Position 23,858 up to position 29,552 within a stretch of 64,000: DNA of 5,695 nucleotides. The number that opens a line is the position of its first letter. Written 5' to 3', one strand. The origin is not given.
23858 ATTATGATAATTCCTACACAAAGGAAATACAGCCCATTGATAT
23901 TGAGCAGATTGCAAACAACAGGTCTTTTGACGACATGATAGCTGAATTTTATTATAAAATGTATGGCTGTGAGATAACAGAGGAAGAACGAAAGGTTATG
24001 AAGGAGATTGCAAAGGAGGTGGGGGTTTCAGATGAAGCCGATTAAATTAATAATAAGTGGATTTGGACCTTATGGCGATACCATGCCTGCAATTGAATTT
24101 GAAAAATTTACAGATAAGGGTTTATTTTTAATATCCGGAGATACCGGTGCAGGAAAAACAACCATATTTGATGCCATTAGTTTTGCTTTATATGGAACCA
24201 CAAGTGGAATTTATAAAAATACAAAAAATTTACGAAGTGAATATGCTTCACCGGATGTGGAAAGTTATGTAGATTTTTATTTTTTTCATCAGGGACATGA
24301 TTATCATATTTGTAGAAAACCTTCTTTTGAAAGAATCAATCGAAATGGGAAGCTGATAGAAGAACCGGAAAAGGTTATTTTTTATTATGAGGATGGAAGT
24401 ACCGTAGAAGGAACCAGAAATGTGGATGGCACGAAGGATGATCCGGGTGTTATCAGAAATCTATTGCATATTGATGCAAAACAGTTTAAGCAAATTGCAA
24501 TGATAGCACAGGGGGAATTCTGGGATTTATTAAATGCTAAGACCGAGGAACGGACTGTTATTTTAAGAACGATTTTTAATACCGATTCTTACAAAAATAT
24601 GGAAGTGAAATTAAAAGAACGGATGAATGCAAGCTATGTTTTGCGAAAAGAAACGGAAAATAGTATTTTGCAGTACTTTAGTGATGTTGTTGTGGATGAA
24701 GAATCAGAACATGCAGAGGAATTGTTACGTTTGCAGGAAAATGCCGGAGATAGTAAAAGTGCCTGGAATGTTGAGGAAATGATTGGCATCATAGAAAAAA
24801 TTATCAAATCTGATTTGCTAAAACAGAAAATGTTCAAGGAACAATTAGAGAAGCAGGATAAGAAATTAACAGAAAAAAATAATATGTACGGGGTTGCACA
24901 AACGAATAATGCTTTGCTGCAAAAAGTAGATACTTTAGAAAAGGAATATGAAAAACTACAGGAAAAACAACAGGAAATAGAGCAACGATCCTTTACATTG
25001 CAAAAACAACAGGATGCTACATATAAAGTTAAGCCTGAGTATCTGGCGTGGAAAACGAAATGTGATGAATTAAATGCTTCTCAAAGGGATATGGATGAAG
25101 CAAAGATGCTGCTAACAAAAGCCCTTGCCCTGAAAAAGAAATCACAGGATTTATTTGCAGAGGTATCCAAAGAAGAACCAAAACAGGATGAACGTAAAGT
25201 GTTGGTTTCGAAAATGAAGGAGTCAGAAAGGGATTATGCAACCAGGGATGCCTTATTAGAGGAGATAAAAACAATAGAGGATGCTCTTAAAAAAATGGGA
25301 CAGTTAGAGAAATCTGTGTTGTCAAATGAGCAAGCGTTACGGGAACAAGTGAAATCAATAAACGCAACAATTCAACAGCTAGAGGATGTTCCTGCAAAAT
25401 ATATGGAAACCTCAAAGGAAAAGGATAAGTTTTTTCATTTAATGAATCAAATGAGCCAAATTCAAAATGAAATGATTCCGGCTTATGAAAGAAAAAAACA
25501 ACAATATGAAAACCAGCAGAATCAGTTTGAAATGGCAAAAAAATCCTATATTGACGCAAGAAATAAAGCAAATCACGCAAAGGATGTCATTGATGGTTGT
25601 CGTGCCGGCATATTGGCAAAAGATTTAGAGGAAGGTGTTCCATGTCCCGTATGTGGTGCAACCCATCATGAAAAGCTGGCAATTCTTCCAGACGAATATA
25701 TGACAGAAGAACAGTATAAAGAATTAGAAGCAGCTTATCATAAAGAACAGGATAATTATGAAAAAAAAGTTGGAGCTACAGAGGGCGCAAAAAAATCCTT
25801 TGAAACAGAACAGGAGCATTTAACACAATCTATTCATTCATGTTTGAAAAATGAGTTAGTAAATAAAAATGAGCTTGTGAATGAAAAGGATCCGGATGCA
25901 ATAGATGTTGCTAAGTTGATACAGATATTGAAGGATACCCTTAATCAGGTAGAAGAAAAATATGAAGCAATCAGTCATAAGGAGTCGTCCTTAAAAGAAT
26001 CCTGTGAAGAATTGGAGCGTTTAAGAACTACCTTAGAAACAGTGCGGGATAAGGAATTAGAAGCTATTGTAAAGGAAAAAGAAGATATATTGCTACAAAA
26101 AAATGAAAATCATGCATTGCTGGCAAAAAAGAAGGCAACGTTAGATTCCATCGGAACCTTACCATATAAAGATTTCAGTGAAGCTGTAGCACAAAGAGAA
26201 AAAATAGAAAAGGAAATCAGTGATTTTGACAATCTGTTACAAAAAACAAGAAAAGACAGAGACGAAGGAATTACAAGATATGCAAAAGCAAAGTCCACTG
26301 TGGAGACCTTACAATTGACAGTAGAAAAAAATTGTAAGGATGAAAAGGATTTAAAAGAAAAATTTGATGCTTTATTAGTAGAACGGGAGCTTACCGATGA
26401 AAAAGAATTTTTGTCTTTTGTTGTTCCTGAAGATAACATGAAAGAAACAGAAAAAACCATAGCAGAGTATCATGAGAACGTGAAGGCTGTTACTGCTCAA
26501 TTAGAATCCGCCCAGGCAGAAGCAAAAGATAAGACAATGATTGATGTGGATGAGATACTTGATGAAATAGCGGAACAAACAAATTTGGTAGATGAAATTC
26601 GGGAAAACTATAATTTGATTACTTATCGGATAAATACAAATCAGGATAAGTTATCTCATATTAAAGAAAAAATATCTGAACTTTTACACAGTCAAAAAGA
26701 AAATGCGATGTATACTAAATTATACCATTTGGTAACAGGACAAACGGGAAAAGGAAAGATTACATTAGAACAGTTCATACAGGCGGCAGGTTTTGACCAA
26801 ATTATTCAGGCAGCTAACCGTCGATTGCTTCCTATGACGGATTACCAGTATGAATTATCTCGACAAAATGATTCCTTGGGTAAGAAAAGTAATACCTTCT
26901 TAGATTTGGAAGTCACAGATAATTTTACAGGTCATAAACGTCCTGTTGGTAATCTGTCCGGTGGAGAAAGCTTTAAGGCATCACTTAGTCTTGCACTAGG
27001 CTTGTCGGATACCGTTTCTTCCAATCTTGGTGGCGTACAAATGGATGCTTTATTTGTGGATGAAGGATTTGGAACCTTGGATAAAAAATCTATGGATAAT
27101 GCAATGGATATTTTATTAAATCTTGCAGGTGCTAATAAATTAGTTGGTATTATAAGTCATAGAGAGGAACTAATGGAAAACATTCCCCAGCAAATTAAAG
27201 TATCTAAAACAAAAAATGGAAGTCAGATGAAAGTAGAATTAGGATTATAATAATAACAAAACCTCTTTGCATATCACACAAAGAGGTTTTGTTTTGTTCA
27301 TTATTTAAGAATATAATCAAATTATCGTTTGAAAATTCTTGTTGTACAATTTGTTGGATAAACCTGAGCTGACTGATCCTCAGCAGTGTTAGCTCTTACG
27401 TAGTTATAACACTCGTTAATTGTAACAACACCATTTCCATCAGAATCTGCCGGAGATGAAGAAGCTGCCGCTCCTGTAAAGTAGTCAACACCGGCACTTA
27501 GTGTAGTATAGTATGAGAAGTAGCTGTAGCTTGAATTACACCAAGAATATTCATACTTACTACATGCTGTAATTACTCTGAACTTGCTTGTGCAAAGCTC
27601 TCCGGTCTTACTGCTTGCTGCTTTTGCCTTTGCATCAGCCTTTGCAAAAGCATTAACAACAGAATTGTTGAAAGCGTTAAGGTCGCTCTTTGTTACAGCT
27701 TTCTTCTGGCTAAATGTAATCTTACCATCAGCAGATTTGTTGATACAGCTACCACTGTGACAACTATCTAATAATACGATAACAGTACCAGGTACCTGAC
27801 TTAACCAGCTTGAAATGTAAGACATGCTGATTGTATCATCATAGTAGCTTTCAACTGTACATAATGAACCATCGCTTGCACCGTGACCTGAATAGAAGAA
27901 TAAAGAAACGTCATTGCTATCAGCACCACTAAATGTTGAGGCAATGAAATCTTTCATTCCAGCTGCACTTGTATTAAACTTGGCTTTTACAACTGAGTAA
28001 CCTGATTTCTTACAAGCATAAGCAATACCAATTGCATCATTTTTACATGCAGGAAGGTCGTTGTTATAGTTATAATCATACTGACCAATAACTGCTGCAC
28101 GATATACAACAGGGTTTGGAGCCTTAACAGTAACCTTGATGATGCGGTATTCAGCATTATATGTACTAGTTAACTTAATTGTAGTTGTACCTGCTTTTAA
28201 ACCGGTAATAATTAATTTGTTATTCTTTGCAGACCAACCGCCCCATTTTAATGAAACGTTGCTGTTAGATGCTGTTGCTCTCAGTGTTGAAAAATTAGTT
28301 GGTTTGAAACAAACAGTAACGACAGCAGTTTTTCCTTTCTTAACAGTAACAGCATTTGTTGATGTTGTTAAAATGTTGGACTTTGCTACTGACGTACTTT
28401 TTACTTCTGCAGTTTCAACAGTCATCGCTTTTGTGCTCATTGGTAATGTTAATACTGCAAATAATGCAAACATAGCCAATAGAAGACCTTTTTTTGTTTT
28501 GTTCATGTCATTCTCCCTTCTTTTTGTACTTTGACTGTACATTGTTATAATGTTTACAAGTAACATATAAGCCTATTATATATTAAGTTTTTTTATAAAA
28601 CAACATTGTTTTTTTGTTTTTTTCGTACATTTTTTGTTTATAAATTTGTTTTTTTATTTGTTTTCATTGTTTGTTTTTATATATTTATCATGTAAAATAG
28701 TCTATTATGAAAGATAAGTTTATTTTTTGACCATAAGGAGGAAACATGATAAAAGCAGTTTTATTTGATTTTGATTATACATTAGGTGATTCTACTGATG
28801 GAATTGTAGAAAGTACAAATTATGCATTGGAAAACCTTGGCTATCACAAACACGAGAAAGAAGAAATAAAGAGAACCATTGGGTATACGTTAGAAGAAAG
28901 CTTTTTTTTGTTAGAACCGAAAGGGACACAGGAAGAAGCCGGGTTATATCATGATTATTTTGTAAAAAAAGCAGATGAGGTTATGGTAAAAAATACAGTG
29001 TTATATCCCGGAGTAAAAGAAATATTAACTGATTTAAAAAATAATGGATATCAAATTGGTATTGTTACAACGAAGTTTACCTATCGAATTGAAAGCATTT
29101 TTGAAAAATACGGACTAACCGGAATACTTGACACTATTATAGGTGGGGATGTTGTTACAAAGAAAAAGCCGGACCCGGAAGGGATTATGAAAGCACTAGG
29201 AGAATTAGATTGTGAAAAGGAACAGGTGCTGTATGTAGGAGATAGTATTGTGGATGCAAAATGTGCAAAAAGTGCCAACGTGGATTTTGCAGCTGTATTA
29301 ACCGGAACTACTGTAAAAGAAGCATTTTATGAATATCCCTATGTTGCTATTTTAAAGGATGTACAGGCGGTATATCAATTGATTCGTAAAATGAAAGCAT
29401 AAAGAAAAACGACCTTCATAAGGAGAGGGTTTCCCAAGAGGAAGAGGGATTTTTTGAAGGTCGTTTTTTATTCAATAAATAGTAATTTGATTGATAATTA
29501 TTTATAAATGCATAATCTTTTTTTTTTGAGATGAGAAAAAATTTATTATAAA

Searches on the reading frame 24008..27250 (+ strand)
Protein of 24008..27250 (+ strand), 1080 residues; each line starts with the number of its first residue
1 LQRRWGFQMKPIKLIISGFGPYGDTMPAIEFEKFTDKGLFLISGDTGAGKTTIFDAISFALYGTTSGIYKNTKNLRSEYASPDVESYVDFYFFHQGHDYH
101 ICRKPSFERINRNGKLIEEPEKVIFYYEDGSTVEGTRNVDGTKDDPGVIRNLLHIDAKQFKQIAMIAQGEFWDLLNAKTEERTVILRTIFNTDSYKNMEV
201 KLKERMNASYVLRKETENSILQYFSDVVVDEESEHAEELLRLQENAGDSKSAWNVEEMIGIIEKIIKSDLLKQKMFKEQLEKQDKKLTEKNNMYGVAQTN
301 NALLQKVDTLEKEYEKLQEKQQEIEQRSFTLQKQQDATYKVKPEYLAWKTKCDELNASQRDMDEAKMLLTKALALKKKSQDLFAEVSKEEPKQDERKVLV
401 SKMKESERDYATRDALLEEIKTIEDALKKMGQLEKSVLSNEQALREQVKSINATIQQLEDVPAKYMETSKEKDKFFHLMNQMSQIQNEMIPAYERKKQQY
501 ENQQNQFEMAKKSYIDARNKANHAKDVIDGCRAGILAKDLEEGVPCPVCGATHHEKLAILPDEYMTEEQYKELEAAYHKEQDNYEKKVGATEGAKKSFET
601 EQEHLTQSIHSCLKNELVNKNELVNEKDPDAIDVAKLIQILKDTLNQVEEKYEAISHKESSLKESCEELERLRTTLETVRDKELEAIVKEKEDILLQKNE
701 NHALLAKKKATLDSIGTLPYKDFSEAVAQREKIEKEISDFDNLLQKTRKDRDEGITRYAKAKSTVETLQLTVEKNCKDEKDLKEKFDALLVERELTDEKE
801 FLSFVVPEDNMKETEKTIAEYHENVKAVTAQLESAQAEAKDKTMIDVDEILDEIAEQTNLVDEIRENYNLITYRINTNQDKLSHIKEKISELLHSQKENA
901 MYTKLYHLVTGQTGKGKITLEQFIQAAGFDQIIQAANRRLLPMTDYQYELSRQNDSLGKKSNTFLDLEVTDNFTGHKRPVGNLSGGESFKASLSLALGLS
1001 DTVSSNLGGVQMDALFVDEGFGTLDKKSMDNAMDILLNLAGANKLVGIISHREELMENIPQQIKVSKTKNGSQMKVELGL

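Call 86: search_protein_families(library=pfam, proteins=[window:24008-27250:+], max_evalue=0.00001)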
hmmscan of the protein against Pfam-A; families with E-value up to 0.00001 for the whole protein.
window:24008-27250:+ (1080 aa): 3 families
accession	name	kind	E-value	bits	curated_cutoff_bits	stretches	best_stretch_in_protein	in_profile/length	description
PF13476.12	AAA_23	-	2.2e-18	68.1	27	1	13-326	1-198/201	AAA domain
PF13558.12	SbcC_Walker_B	-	4.9e-09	36.7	27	1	976-1036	26-88/90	SbcC/RAD50-like, Walker B motif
PF13555.12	AAA_29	-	2.7e-08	33.9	27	1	34-65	19-50/61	P-loop containing region of AAA domain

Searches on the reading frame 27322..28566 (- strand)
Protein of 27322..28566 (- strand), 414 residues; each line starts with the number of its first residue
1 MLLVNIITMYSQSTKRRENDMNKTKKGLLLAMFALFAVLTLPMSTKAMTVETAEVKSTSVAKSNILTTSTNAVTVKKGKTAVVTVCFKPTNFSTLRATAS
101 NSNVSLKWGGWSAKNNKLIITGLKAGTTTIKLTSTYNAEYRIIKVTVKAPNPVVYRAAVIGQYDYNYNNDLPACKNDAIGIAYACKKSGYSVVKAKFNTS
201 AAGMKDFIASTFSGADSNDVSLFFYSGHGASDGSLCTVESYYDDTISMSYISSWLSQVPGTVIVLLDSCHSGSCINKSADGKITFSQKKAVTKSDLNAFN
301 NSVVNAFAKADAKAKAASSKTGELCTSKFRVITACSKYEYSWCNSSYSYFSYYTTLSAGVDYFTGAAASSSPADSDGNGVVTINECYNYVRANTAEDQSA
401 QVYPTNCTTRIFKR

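Call 88: search_protein_families(library=pfam, proteins=[window:27322-28566:-], max_evalue=0.00001)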
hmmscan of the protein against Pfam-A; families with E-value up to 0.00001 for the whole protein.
window:27322-28566:- (414 aa): 1 family
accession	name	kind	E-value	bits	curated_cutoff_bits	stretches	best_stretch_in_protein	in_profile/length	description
PF00656.27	Peptidase_C14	-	1.7e-14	54.5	21.4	1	157-351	4-184/233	Caspase domain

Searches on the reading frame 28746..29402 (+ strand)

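Call 88: search_protein_families(library=pfam, proteins=[window:28746-29402:+], max_evalue=0.00001)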
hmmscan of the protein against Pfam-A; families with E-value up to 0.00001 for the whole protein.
window:28746-29402:+ (218 aa): 4 families
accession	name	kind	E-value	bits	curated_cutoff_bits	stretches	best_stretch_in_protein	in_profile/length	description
PF13419.12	HAD_2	-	8.7e-47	160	23.8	1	5-184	1-178/178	Haloacid dehalogenase-like hydrolase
PF00702.32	Hydrolase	-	5.5e-25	89.3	26.4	1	2-178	1-191/191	haloacid dehalogenase-like hydrolase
PF12710.13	HAD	-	2.3e-11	44.9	27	1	5-175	1-189/189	haloacid dehalogenase-like hydrolase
PF13242.12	Hydrolase_like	-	1.5e-08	34.9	22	1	141-196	4-60/75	HAD-hyrolase-like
